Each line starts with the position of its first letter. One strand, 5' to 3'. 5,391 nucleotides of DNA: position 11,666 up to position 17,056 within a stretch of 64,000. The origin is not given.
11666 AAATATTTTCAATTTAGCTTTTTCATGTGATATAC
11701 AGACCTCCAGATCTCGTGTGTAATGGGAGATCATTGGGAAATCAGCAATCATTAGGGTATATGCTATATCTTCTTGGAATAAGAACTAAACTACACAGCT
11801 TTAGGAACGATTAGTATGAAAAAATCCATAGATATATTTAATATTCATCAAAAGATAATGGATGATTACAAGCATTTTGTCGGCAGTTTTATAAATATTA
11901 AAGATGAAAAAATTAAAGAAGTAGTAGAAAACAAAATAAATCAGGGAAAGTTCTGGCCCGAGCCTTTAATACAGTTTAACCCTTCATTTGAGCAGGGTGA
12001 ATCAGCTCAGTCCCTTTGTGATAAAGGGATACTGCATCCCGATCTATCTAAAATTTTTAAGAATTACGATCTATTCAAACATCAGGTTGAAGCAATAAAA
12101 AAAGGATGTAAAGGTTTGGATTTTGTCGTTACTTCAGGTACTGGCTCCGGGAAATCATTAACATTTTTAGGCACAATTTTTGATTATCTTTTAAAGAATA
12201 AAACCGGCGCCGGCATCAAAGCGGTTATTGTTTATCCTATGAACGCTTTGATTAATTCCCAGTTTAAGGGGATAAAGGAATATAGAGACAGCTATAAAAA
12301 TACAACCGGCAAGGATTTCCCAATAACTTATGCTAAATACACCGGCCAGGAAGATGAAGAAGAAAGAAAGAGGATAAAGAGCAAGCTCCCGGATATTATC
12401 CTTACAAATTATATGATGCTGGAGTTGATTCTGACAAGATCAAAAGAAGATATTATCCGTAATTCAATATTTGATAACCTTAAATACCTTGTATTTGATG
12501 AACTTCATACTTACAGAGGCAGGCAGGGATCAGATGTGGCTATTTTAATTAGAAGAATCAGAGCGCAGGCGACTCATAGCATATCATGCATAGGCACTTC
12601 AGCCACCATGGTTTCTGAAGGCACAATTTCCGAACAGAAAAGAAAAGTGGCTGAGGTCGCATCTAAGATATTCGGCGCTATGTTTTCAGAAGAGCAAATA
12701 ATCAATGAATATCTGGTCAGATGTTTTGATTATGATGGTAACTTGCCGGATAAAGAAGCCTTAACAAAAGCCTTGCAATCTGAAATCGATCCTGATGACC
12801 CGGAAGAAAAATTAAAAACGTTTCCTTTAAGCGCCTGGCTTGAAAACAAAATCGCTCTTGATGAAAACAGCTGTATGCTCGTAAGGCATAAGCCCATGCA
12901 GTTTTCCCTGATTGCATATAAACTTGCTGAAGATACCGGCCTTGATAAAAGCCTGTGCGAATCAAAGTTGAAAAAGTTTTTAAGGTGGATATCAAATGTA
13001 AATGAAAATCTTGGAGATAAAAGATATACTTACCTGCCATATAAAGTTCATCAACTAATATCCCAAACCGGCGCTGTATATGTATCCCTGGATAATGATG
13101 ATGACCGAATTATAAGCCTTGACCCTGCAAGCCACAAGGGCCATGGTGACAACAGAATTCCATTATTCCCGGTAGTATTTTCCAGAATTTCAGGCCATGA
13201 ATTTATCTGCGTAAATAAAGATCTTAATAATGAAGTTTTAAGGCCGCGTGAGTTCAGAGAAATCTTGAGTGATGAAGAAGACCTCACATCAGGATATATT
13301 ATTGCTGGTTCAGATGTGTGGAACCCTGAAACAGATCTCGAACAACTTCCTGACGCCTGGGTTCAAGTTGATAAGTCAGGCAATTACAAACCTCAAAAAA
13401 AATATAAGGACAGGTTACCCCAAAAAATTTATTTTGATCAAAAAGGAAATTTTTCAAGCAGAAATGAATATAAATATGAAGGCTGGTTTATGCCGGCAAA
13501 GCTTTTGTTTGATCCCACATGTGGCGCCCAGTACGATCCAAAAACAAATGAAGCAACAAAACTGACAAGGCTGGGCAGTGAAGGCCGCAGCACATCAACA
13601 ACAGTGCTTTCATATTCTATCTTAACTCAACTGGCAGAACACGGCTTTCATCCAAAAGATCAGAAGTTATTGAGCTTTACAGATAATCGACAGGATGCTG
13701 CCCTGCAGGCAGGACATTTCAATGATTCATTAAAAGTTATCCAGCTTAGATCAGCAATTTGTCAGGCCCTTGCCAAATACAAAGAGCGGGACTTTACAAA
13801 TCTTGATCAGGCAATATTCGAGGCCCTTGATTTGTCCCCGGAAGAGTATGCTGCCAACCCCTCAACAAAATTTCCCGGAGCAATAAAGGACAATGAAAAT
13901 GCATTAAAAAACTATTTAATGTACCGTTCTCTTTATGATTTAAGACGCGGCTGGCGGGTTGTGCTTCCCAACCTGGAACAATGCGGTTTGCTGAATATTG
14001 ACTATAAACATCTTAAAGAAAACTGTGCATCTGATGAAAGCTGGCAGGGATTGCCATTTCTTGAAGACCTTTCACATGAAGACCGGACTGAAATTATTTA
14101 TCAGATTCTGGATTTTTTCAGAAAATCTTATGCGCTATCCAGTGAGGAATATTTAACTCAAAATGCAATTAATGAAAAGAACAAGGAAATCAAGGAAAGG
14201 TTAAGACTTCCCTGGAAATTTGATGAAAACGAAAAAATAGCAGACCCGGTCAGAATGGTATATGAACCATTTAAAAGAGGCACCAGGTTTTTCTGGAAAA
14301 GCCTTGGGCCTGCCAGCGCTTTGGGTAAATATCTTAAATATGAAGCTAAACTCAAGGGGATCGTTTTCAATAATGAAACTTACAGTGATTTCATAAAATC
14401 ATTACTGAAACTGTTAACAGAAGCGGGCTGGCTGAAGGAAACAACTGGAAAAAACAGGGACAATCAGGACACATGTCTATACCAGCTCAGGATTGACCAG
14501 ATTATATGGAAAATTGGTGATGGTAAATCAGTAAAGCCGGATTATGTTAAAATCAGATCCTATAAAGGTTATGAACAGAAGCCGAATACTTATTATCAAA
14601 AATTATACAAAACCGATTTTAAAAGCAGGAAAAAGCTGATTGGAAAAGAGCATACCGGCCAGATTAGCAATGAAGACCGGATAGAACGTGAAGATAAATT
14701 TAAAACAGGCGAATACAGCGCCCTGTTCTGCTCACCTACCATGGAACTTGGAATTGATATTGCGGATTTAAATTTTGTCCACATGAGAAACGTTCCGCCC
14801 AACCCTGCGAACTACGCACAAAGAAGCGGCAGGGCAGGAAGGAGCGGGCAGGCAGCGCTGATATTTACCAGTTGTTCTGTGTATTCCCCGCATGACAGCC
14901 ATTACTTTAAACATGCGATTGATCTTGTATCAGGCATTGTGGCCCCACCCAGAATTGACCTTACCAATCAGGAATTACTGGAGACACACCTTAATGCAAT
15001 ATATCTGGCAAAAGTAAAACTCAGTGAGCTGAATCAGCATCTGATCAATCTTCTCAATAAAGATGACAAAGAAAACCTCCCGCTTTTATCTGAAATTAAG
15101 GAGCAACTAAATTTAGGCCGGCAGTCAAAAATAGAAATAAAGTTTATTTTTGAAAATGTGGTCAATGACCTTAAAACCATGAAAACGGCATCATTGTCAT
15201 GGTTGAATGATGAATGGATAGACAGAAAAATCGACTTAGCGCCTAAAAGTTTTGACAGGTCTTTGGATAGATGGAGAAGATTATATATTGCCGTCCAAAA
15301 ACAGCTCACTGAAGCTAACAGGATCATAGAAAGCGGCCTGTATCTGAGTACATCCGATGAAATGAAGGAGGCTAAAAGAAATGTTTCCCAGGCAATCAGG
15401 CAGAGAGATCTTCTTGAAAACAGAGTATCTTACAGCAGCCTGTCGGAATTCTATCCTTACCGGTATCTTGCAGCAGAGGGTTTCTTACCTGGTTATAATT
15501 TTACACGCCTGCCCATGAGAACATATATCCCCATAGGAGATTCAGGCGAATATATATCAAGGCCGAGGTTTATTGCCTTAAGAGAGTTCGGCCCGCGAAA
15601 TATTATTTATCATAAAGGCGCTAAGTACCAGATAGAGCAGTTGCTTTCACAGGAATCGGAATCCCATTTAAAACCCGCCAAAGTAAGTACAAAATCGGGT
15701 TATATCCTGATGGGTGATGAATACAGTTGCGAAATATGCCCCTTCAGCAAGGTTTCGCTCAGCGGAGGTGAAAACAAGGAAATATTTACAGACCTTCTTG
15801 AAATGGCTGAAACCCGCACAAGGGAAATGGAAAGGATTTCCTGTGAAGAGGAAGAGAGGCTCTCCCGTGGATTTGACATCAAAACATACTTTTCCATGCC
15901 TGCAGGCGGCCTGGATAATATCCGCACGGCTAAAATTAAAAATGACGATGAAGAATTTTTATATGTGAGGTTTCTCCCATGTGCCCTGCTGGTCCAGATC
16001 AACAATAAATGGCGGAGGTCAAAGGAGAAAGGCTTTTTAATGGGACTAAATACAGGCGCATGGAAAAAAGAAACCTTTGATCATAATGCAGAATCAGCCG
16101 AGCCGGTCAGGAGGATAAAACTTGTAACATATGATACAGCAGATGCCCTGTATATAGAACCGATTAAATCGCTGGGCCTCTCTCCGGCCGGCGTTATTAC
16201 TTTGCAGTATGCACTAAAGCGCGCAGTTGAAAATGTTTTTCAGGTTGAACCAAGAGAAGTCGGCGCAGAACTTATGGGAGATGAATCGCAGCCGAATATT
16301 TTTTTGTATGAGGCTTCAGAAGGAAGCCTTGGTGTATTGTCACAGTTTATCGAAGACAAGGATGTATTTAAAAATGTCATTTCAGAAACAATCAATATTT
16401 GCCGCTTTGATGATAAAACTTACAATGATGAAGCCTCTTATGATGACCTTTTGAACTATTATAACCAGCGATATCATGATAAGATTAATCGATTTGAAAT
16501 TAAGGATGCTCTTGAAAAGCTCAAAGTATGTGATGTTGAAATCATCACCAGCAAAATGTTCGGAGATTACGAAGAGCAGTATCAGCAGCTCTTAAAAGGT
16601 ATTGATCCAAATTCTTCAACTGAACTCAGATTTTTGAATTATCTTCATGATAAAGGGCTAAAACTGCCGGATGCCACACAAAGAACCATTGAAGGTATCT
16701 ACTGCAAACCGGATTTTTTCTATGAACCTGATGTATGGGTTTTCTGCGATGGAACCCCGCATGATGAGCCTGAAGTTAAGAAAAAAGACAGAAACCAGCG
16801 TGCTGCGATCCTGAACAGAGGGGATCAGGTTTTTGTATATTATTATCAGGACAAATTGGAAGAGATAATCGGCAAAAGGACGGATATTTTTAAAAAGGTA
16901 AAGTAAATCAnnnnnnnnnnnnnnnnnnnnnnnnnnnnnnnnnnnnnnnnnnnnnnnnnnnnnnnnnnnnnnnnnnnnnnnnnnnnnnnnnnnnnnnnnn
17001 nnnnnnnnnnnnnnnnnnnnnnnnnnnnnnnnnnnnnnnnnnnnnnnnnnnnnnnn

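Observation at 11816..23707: DISARM-class-1-like module with fused DrmA/DrmB-type helicase, different gene order and no PLD gene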

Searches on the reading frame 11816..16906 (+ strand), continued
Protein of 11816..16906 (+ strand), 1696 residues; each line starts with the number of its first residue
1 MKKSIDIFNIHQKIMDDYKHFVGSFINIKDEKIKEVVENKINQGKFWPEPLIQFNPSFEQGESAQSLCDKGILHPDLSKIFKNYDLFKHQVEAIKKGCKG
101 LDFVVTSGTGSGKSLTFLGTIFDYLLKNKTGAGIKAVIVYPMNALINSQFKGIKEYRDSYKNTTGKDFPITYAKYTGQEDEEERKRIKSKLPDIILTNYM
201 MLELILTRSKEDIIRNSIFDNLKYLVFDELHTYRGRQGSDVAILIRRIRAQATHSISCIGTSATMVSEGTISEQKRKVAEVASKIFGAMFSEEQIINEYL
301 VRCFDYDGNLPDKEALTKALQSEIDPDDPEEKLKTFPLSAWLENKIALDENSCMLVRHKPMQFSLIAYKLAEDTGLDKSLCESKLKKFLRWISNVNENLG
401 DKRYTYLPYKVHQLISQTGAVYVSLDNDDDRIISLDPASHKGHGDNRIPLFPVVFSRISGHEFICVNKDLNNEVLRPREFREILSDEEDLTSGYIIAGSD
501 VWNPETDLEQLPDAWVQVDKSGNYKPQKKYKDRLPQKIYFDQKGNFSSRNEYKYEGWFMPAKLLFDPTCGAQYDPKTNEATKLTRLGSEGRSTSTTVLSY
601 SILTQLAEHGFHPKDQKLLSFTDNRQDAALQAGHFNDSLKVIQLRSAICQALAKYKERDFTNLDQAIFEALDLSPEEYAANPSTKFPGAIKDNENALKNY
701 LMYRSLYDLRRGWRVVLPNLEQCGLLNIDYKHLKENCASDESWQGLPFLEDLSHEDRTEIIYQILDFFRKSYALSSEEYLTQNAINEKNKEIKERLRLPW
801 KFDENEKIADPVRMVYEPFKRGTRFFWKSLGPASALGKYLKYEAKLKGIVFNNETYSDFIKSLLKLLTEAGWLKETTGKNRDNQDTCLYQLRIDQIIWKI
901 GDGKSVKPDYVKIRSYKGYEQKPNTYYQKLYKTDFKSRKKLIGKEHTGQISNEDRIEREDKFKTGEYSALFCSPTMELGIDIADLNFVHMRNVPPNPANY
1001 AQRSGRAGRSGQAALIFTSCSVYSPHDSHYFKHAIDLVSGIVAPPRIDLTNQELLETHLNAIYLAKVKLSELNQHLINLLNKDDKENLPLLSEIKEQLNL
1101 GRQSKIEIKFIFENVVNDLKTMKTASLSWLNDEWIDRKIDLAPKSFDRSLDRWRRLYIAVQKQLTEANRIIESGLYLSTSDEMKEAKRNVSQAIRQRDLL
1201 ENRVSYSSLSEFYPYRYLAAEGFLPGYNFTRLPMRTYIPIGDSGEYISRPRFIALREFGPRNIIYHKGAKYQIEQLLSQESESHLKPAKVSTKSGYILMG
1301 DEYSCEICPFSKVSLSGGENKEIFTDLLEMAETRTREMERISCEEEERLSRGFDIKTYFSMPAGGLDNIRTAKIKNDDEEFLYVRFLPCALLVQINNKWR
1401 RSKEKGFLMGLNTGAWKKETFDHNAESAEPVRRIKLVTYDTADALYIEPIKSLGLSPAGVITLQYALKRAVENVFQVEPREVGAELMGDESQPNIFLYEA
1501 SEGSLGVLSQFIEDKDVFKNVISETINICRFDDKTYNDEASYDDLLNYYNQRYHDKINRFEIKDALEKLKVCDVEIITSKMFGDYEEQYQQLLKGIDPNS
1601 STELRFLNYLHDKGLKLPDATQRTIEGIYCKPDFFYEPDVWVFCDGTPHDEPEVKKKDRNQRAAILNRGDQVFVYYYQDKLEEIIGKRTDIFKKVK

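Call 87: get_annotated_region(hit=H69, flank=14000)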
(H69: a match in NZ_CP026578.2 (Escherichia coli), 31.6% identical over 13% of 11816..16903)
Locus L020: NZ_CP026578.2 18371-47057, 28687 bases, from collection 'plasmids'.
description: Escherichia coli strain WCHEC005237 plasmid pQnrS1_005237, complete sequence
organism: Escherichia coli (NCBI taxid 562)
taxonomy: Bacteria; Pseudomonadota; Gammaproteobacteria; Enterobacterales; Enterobacteriaceae; Escherichia; Escherichia coli
host: -; source: Homo sapiens,Culture,Rectal swab; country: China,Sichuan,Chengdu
typing (MOB-suite, as given by PLSDB): conjugative; replicon IncFIB,rep_cluster_1804; relaxase MOBC; mating-pair formation MPF_T
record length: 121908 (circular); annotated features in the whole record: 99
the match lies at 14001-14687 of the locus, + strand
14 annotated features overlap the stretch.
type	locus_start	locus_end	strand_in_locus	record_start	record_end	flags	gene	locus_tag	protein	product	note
CDS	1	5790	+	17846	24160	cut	-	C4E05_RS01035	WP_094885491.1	DEAD/DEAH box helicase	-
CDS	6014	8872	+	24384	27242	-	-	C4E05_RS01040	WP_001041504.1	SNF2-related protein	-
CDS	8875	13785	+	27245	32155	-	-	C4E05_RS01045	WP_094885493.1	class I SAM-dependent DNA methyltransferase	-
CDS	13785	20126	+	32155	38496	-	-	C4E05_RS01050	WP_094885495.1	DEAD/DEAH box helicase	-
CDS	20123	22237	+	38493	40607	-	-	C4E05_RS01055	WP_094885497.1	ATP-dependent helicase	-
CDS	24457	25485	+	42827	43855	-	-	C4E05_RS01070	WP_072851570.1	tyrosine-type recombinase/integrase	GO:0015074 - DNA integration [Evidence IEA]; GO:0006310 - DNA recombination [Evidence IEA]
CDS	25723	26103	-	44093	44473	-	-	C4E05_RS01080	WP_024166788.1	type II toxin-antitoxin system death-on-curing family toxin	-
CDS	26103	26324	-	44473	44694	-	-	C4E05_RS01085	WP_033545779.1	type II toxin-antitoxin system prevent-host-death family antitoxin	GO:0008219 - cell death [Evidence IEA]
CDS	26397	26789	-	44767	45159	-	-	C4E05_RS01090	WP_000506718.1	S24 family peptidase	-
CDS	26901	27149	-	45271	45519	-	-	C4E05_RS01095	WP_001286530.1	DNA polymerase III subunit theta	-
CDS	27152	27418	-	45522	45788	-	-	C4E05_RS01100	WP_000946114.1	hypothetical protein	-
CDS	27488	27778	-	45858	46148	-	-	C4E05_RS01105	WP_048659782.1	hypothetical protein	-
CDS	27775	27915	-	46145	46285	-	-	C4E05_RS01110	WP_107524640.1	DUF4752 family protein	-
CDS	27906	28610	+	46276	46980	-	-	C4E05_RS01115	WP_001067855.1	IS6-like element IS26 family transposase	GO:0006313 - DNA transposition [Evidence IEA]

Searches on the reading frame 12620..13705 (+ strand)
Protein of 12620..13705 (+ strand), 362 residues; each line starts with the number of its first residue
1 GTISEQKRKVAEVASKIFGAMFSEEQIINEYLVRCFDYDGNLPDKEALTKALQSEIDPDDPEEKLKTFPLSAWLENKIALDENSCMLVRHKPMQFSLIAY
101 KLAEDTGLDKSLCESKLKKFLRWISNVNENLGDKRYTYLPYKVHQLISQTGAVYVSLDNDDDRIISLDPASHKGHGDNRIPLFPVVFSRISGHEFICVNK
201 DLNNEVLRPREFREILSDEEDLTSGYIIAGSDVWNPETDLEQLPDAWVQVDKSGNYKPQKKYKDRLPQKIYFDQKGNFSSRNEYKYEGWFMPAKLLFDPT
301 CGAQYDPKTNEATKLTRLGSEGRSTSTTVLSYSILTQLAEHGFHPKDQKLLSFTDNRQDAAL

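Call 34: search_protein_families(library=pfam, proteins=[window:12620-13705:+], max_evalue=10)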
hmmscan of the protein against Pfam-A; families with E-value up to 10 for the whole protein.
window:12620-13705:+ (362 aa): 1 family
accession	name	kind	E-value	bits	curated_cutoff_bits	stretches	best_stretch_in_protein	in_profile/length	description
PF22016.2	DUF6933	-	0.015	15.5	27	1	48-103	4-58/157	Domain of unknown function (DUF6933)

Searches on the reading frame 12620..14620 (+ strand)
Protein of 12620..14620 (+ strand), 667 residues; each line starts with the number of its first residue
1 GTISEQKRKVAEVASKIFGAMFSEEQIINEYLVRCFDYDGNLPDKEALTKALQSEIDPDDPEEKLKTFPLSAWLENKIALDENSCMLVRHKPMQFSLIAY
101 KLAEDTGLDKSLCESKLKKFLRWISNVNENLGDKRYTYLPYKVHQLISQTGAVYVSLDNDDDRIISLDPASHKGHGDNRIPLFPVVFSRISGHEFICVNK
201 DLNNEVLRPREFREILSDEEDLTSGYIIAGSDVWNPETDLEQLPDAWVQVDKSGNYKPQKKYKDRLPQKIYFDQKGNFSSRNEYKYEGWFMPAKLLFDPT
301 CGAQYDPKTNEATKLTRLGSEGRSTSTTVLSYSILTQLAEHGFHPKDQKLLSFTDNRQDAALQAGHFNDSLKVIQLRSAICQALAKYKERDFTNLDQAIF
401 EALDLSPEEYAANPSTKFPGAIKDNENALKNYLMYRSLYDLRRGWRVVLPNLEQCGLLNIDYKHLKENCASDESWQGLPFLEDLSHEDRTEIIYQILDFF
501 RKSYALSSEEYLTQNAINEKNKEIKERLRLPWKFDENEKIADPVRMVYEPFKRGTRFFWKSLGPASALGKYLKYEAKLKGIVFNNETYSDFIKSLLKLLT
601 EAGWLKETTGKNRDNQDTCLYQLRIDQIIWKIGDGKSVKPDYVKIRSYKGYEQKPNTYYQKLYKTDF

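Call 10: search_protein_families(library=padloc, proteins=[window:12620-14620:+], max_evalue=0.01)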
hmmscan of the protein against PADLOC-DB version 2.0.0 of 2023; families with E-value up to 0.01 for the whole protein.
window:12620-14620:+ (667 aa): 5 families
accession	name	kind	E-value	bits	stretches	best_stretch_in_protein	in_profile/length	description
PDLC00015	DruE2|DruE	-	4e-06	22.8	1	299-374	714-793/1887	SNF2 family N-terminal domain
PDLC00014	DruE2|DruE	-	2.2e-05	20.1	1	299-393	754-847/1928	SNF2 family N-terminal domain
PDLC00036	DruE3|DruE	-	0.0018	13.3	1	299-396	574-668/2023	SNF2 family N-terminal domain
PDLC00013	DruE1|DruE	-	0.0047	12.8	1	252-391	640-772/1776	SNF2 family N-terminal domain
PDLC00037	DruE3|DruE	-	0.0075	11.9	0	346-412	634-697/2055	SNF2 family N-terminal domain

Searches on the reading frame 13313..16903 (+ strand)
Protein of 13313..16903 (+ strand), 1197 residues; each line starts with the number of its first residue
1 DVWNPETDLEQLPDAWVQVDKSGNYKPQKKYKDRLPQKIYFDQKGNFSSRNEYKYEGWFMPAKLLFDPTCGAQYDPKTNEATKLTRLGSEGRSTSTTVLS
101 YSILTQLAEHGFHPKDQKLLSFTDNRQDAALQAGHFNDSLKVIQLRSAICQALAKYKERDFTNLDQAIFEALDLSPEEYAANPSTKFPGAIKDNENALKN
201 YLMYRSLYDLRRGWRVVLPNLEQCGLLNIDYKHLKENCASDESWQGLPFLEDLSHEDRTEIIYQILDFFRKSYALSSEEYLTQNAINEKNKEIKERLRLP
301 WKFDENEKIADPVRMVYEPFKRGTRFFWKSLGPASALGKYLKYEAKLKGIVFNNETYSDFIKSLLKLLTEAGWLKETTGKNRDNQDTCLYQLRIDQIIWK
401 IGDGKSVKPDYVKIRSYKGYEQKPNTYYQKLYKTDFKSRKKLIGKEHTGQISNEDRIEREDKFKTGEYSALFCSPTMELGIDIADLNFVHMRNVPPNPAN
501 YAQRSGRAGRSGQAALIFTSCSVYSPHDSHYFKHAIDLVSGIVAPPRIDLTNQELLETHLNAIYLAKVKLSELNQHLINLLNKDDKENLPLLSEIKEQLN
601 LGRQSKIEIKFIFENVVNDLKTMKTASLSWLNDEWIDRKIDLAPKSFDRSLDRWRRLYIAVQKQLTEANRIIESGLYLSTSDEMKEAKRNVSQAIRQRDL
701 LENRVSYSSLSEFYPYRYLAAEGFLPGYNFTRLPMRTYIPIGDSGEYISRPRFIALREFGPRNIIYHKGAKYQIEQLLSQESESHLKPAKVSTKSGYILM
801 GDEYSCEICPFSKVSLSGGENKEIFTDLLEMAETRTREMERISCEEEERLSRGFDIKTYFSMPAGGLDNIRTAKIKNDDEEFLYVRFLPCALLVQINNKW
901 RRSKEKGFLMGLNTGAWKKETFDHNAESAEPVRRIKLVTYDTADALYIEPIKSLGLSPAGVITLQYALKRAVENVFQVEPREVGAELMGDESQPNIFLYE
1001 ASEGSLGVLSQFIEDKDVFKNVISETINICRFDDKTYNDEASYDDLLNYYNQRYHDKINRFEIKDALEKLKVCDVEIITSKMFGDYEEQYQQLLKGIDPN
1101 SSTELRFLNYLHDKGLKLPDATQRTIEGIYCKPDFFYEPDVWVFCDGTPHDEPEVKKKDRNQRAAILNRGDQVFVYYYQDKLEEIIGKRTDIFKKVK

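Call 79: search_protein_representatives(protein=window:13313-16903:+)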
Query: 1197 residues. Proteins with E-value up to 0.001 (for the whole library): 7868; up to 1e-10: 4710; up to 1e-30: 1004. The best 150 are listed.
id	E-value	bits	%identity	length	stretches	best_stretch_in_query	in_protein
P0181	0.0e+00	1472.5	56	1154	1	53-1197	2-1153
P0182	0.0e+00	1398.3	54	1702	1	2-1196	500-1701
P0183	0.0e+00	1376.6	52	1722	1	1-1197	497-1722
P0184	0.0e+00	1339.9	55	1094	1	99-1197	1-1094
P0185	0.0e+00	1333.6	51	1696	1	1-1197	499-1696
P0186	0.0e+00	1289.4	51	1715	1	2-1197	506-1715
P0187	0.0e+00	1286.0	51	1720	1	1-1197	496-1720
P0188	0.0e+00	1282.1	51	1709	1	3-1197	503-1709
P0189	0.0e+00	1244.9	47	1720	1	3-1197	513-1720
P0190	0.0e+00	1241.6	48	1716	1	3-1197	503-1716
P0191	0.0e+00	1241.2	49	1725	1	1-1195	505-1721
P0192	0.0e+00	1240.9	49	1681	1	2-1197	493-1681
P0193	0.0e+00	1216.8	48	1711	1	2-1196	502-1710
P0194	0.0e+00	1197.0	48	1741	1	1-1197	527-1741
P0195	0.0e+00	1193.1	48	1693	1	1-1197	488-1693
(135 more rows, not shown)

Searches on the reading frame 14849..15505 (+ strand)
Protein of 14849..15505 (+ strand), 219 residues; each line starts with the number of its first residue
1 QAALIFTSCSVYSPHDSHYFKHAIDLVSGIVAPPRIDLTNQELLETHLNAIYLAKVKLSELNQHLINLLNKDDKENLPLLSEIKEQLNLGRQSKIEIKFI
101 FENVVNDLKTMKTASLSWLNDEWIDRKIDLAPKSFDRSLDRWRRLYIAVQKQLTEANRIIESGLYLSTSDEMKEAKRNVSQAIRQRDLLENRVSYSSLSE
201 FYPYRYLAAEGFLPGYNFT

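Call 34: search_protein_families(library=pfam, proteins=[window:14849-15505:+], max_evalue=10)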
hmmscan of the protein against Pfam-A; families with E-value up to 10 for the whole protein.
window:14849-15505:+ (219 aa): 1 family
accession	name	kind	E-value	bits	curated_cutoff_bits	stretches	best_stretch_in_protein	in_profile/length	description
PF11036.13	YqgB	-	0.0011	19.1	24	1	176-201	3-28/43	Virulence promoting factor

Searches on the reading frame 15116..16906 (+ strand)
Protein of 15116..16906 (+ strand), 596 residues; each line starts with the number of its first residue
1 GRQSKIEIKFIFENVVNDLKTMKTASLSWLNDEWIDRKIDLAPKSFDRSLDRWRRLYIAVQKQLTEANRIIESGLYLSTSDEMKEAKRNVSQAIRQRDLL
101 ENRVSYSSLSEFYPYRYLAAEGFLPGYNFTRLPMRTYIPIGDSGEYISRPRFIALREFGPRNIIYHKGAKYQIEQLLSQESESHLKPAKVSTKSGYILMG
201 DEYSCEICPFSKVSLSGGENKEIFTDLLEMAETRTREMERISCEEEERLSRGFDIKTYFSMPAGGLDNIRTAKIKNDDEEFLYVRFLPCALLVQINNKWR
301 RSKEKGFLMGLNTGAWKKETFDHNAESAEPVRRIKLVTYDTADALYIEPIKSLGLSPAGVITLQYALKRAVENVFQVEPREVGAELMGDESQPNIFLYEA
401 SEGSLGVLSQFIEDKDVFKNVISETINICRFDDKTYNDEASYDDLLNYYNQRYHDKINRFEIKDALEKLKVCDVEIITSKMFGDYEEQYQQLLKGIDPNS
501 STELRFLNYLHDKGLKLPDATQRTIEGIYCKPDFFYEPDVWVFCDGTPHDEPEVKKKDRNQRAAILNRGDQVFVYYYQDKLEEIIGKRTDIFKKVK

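Call 10: search_protein_families(library=padloc, proteins=[window:15116-16906:+], max_evalue=0.01)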
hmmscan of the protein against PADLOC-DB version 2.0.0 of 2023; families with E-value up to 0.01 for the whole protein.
window:15116-16906:+ (596 aa): 1 family
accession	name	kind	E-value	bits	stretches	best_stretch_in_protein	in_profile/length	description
PDLC00013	DruE1|DruE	-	6.6e-05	18.9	1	358-460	1567-1667/1776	SNF2 family N-terminal domain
